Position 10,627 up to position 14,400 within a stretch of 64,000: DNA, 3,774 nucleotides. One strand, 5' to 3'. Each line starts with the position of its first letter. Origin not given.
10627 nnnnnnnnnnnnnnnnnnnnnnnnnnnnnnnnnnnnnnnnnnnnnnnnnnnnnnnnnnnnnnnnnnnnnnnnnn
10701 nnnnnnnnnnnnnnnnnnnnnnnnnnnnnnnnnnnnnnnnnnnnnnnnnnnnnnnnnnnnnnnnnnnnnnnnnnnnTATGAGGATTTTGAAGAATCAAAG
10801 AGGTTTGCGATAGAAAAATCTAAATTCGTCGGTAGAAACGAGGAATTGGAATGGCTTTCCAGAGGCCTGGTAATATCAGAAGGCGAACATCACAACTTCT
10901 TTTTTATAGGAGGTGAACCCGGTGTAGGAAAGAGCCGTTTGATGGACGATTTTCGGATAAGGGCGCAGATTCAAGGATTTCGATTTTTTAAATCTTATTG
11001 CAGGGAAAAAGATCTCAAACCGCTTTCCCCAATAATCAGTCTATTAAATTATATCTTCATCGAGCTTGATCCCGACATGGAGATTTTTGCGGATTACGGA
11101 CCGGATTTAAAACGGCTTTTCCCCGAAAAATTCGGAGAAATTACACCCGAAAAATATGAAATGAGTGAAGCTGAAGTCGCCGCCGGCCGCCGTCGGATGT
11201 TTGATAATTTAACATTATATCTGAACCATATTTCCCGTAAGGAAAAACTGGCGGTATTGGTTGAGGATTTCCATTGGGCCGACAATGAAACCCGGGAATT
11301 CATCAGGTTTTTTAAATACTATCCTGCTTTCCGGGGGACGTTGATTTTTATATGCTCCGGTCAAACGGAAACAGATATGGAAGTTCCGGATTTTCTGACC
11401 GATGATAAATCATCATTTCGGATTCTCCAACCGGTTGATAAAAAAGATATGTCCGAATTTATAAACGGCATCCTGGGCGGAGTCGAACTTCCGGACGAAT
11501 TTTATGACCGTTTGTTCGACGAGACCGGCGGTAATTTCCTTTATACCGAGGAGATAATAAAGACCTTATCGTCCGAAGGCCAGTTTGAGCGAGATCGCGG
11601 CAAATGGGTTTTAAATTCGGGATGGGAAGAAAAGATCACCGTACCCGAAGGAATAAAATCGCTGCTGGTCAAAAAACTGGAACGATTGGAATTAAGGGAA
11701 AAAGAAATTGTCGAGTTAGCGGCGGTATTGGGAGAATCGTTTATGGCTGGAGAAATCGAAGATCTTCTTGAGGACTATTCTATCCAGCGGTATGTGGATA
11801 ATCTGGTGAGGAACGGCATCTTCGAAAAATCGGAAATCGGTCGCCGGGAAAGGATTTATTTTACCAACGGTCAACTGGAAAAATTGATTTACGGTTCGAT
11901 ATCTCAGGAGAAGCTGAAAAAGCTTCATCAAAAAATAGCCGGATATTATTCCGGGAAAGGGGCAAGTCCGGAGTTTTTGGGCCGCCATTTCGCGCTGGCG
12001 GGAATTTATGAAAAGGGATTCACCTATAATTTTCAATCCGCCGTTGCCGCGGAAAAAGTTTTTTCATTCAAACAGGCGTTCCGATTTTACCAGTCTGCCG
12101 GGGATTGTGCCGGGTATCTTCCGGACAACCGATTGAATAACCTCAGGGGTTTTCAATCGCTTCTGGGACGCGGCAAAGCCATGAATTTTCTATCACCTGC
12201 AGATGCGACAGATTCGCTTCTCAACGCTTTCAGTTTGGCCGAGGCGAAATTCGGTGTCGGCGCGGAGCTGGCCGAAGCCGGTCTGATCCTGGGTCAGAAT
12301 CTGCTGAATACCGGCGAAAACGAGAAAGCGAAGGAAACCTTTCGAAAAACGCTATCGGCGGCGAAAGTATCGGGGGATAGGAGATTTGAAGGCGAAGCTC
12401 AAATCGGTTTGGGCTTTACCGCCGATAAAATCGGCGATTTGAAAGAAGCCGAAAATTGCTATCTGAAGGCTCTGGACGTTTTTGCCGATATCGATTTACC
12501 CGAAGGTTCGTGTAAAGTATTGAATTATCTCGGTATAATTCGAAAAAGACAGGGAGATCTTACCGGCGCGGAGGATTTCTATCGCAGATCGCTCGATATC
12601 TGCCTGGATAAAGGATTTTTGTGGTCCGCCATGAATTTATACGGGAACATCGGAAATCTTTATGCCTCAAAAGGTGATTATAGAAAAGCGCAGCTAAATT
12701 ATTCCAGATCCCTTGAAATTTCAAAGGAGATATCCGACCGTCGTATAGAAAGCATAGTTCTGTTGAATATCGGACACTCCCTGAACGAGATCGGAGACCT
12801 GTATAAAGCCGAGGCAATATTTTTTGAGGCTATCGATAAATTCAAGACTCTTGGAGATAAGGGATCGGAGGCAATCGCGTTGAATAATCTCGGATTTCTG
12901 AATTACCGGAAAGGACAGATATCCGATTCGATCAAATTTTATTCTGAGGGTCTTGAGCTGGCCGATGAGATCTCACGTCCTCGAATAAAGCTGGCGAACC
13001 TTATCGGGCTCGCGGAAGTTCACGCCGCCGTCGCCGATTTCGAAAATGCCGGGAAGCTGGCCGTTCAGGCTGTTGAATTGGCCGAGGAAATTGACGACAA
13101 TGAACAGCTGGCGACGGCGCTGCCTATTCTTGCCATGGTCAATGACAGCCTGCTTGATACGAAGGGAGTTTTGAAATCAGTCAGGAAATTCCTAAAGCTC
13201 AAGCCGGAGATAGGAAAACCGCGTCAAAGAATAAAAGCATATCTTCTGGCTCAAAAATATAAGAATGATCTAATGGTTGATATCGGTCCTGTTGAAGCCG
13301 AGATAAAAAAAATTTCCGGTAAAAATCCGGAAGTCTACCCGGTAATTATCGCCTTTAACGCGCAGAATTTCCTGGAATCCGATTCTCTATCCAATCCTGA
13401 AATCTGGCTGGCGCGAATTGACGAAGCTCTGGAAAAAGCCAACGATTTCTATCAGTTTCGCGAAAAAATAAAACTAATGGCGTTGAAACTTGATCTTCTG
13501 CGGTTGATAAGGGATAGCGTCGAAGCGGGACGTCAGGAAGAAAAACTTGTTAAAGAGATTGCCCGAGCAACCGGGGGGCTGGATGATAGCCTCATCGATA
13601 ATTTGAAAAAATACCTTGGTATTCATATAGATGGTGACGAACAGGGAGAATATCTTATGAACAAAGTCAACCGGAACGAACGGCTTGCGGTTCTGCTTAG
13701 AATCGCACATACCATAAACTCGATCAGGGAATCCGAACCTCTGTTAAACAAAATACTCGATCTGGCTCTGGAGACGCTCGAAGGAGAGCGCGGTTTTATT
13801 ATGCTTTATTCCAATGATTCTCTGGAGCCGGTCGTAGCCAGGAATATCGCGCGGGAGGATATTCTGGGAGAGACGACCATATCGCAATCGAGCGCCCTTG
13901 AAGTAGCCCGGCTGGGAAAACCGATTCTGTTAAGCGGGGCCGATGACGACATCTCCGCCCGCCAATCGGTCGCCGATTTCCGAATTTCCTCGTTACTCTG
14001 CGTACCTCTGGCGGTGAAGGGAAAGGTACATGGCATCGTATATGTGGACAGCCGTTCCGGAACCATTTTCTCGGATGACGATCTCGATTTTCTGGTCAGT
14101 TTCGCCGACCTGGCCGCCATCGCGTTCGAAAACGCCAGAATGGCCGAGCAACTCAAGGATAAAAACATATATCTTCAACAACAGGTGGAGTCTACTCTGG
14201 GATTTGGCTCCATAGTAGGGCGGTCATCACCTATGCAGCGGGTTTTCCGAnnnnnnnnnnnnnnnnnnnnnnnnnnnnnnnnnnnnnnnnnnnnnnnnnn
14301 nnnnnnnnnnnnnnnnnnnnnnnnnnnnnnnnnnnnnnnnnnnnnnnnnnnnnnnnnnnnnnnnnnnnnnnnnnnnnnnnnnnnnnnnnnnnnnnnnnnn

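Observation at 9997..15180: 1727-aa single-polypeptide regulator fusing a Hanks-type kinase, STAND ATPase, TPR, GAF and a sigma-54 enhancer-binding module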

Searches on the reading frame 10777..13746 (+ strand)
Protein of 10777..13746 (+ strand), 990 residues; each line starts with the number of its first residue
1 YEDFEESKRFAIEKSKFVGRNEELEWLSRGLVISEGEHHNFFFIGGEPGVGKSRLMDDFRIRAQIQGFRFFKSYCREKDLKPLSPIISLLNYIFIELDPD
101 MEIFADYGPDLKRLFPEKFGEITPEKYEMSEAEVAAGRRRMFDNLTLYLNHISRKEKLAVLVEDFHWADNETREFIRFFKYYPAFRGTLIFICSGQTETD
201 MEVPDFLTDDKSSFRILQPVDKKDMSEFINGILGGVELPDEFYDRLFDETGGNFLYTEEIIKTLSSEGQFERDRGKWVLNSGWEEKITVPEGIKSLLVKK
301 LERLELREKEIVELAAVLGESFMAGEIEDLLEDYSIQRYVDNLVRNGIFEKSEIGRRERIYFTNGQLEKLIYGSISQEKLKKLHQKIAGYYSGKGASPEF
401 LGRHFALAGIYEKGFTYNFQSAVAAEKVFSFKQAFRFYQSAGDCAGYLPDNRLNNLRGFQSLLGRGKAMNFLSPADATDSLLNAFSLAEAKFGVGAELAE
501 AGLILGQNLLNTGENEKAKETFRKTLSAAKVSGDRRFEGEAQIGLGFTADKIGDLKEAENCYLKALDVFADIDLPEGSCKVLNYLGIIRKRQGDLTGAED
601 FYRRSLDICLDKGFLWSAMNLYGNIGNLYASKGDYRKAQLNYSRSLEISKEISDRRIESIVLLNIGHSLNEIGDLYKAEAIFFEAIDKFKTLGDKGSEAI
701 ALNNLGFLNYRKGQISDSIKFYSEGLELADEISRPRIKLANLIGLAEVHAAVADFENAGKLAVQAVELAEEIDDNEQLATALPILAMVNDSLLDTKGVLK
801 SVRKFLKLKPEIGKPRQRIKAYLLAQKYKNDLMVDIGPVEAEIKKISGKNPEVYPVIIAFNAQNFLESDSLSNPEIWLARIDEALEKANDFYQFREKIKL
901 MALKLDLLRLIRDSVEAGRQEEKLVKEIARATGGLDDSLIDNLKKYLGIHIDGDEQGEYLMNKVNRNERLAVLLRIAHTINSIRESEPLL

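Call 8: search_protein_families(library=pfam, proteins=[window:11314-13746:+], max_evalue=1)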
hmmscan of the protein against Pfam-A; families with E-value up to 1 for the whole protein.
window:11314-13746:+ (811 aa): 15 families
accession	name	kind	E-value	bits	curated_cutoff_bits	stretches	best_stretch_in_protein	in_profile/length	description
PF13424.12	TPR_12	-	1.9e-32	111.7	30.1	4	401-472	4-77/77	Tetratricopeptide repeat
PF00515.34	TPR_1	-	7.9e-21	73.4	27.8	4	442-469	3-30/34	Tetratricopeptide repeat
PF07719.23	TPR_2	-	2.5e-19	68.2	27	4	520-551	1-32/34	Tetratricopeptide repeat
PF13181.12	TPR_8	-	1e-14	53.8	25.7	3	442-471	3-32/34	Tetratricopeptide repeat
PF17874.7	TPR_MalT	-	7.7e-13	48.9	45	2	451-608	12-169/336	MalT-like TPR region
PF13176.12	TPR_7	-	2.5e-09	36.9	27.9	2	406-434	5-33/36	Tetratricopeptide repeat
PF13374.12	TPR_10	-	2.5e-08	34.1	27.5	1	403-430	5-32/42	Tetratricopeptide repeat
PF13432.12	TPR_16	-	1.5e-05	25.7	32.7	1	372-428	9-59/65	Tetratricopeptide repeat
PF13428.12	TPR_14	-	0.00015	22.5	23.5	0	405-430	6-31/44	Tetratricopeptide repeat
PF13414.12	TPR_11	-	0.00031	20.8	26.8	1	447-470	1-24/42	TPR repeat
PF14938.12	SNAP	-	0.0013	18.7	25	1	371-465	85-180/282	Soluble NSF attachment protein, SNAP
PF13174.12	TPR_6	-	0.0059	17.6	26.3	0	321-347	1-27/33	Tetratricopeptide repeat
PF13431.12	TPR_17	-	0.0089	16.7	24.4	0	441-460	14-33/34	Tetratricopeptide repeat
PF24885.1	TPR_NPHP3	-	0.012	15.5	100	0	373-474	112-217/239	Nephrocystin-3 TPR domain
PF04212.24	MIT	-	0.58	10.7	30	0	369-391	13-35/66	MIT (microtubule interacting and transport) domain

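Call 28: search_solved_structures(query=window:10777-13746:+, max_evalue=0.01)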
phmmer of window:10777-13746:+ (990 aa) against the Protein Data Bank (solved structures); distinct sequences matched with E-value up to 0.01: 38.
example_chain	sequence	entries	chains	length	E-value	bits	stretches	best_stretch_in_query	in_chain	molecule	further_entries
9qhb_A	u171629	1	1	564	1.4e-34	122.4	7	556-729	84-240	Engineered tetratricopeptide repeat protein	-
5a7d_B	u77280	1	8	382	3.2e-21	78.2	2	595-781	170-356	PINS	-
4a1s_A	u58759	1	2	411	3.3e-19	71.5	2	595-770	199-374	PARTNER OF INSCUTEABLE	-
4wng_A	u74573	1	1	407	4.8e-18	67.7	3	576-714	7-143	G-protein-signaling modulator 2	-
3sf4_A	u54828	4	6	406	7e-18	67.1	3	576-714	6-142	G-protein-signaling modulator 2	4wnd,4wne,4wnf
6hc2_A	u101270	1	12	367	2e-17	65.6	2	595-776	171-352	G-protein-signaling modulator 2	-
5a6c_A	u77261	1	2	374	4.3e-17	64.5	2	595-798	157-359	G-PROTEIN-SIGNALING MODULATOR 2, AFADIN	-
4g2v_A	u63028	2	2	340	9.9e-16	60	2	595-774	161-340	G-protein-signaling modulator 2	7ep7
3ro2_A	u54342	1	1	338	1.5e-15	59.5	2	595-774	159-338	G-protein-signaling modulator 2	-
7obi_A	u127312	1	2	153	9.9e-13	50.1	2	577-649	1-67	CTPR-rv4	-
9qhc_A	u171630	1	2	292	1.3e-12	49.6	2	539-739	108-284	Engineered tetratricopeptide repeat protein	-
8bu0_A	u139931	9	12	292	4e-12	48.1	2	539-736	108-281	Consensus tetratricopeptide repeat protein | Crystal structure of an 8-repeat consensus TPR superhelix with Zinc. | Monomer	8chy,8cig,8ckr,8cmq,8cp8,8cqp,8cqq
4jhr_A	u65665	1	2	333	1.1e-10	43.3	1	595-779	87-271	G-protein-signaling modulator 2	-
7yea_A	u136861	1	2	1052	5.4e-08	34.4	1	548-742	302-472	UDP-N-acetylglucosamine--peptide N-acetylglucosaminyltransferase 110 kDa subunit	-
7yeh_B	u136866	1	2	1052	5.4e-08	34.4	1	548-742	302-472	UDP-N-acetylglucosamine--peptide N-acetylglucosaminyltransferase 110 kDa subunit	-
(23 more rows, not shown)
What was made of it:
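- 11872..13569 (+): Arm plus TPR-like sensor solenoid (aa 626-1191): 28 predicted helices, about 14 hairpins. The best Pfam TPR units lie at aa 810-1050. PDB sequence hits to LGN/Pins TPRs (call 28).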

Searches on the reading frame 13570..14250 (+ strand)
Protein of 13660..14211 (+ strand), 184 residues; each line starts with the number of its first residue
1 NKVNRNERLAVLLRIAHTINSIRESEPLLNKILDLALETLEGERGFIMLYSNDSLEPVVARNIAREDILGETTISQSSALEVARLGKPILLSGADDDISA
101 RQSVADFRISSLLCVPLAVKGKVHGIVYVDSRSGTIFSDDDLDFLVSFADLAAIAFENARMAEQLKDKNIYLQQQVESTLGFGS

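Call 108: search_solved_structures(query=window:13660-14211:+, max_evalue=0.01)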
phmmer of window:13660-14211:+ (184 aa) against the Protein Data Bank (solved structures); distinct sequences matched with E-value up to 0.01: 11.
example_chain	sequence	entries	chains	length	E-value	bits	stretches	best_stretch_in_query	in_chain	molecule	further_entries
5w10_A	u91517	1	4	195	5.7e-06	29.5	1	19-163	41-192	cGMP-specific phosphodiesterase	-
4mcw_A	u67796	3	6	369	1.3e-05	28.4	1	7-168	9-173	Metal dependent phosphohydrolase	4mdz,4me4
3o5y_A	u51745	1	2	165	0.00012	25.3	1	29-165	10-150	Sensor protein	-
2zmf_A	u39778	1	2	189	0.00088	22.4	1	74-166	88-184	cAMP and cAMP-inhibited cGMP 3',5'-cyclic phosphodiesterase 10A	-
2vzw_A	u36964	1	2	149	0.00093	22.3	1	110-164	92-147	PROBABLE HISTIDINE KINASE RESPONSE REGULATOR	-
2y79_A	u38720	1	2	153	0.0018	21.4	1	109-166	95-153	REDOX SENSOR HISTIDINE KINASE RESPONSE REGULATOR DEVS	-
4ynr_A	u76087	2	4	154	0.0018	21.4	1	109-166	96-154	Redox sensor histidine kinase response regulator DevS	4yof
2w3d_A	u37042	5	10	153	0.0018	21.4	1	109-166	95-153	TWO COMPONENT SENSOR HISTIDINE KINASE DEVS (GAF FAMILY PROTEIN)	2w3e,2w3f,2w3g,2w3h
2y8h_A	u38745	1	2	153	0.0019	21.4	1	109-166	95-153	TWO COMPONENT SENSOR HISTIDINE KINASE DEVS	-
3e0y_A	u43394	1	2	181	0.0023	21.1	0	80-157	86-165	Conserved domain protein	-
3oov_A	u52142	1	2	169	0.0029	20.7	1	103-157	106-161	Methyl-accepting chemotaxis protein, putative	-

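Call 110: predict_structure(alignment_id=A9)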
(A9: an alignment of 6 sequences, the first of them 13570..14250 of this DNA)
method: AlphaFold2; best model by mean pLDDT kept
length: 227 residues; sequences in the alignment: 6
mean_pLDDT: 68.7   pTM: 0.61
mean pLDDT of the five models: 68.7, 66.7, 43.7, 38.5, 35.3
residues with pLDDT >= 90: 14; 70-90: 111; 50-70: 56; < 50: 46
segments of 3 or more residues with pLDDT < 50: 1-5, 12-32, 123-140
pLDDT, mean of each block of 10 residues (from residue 1): 44 44 40 57 72 83 86 88 88 80 78 82 44 39 79 87 68 82 85 78 64 53 57
secondary structure, 60 per line:
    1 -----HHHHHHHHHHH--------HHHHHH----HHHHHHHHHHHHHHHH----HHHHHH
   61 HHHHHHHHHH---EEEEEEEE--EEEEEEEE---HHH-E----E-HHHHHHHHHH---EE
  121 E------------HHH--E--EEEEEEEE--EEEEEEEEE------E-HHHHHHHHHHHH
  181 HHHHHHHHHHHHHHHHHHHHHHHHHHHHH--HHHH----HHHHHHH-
elements in order: H6-16 H25-30 H35-50 H55-70 E74-81 E84-91 H106-115 E119-121 E142-149 E152-160 H169-209 H212-215 H220-226

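Call 112: fold_search(model_id=the predicted structure, library=pdb)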
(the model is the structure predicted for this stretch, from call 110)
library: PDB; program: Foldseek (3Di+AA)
matches with E <= 10: 831; with E <= 0.001: 282
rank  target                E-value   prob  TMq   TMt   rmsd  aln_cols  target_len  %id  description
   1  5w10_A                1.0e-07  1.00  0.53  0.68   7.6       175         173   20  Lcd1 GAF domain in complex with cAMP ligand (released 2017-06-28)
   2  5w10_D                1.0e-07  1.00  0.50  0.65   9.0       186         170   20  Lcd1 GAF domain in complex with cAMP ligand (released 2017-06-28)
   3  5w10_B                1.3e-07  1.00  0.54  0.69   7.5       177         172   21  Lcd1 GAF domain in complex with cAMP ligand (released 2017-06-28)
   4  3trc                  1.4e-07  1.00  0.53  0.70   7.7       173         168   16  Structure of the GAF domain from a phosphoenolpyruvate-protein phosphotransferase (ptsP) from Coxiella burnetii (released 2011-09-28)
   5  4mcw_A                1.4e-07  1.00  0.53  0.35   8.0       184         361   23  Crystal structure of a HD-GYP domain (a cyclic-di-GMP phosphodiesterase) containing a tri-nuclear metal centre (released 2014-02-19)
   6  5w10_C                1.7e-07  1.00  0.52  0.67   7.9       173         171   21  Lcd1 GAF domain in complex with cAMP ligand (released 2017-06-28)
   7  4mcw_B                1.7e-07  1.00  0.56  0.37   8.4       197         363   20  Crystal structure of a HD-GYP domain (a cyclic-di-GMP phosphodiesterase) containing a tri-nuclear metal centre (released 2014-02-19)
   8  3e0y_A                2.9e-07  1.00  0.47  0.67   8.2       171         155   21  The crystal structure of a conserved domain from a protein of Geobacter sulfurreducens PCA (released 2008-09-30)
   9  3lfv_A                3.5e-07  1.00  0.56  0.34   6.4       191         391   20  crystal structure of unliganded PDE5A GAF domain (released 2010-09-22)
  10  3ci6_B                4.4e-07  1.00  0.53  0.70   7.1       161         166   20  Crystal structure of the GAF domain from Acinetobacter phosphoenolpyruvate-protein phosphotransferase (released 2008-05-13)
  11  3ibj_A                5.3e-07  1.00  0.56  0.21  12.6       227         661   16  X-ray structure of PDE2A (released 2009-10-27)
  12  3mf0_B                5.9e-07  1.00  0.53  0.33   6.4       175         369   23  Crystal structure of PDE5A GAF domain (89-518) (released 2010-09-22)
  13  3oov_A                7.9e-07  1.00  0.49  0.66   7.3       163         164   21  Crystal structure of a methyl-accepting chemotaxis protein, residues 122 to 287 (released 2010-09-08)
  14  6oap_B                7.9e-07  1.00  0.51  0.40   6.7       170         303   19  Crystal structure of a dual sensor histidine kinase in the green-light absorbing Pg state (released 2019-09-18)
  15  6ob8_B                8.9e-07  1.00  0.53  0.40   6.5       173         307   19  Crystal structure of a dual sensor histidine kinase in green light illuminated state (released 2019-09-18)
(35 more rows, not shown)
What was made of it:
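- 13717..14151 (+): GAF domain (aa 1241-1385), followed by a long helix (about aa 1360-1400) that leads into the AAA+ core. AF2 model plus Foldseek hits to GAF domains, including those of the Aquifex Nlh1/Nlh2 EBPs (calls 110 and 112).
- GAF fold with a long C-terminal helix, and structural hits that include the GAFs of the Aquifex EBPs Nlh1 and Nlh2: calls 110 and 112.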
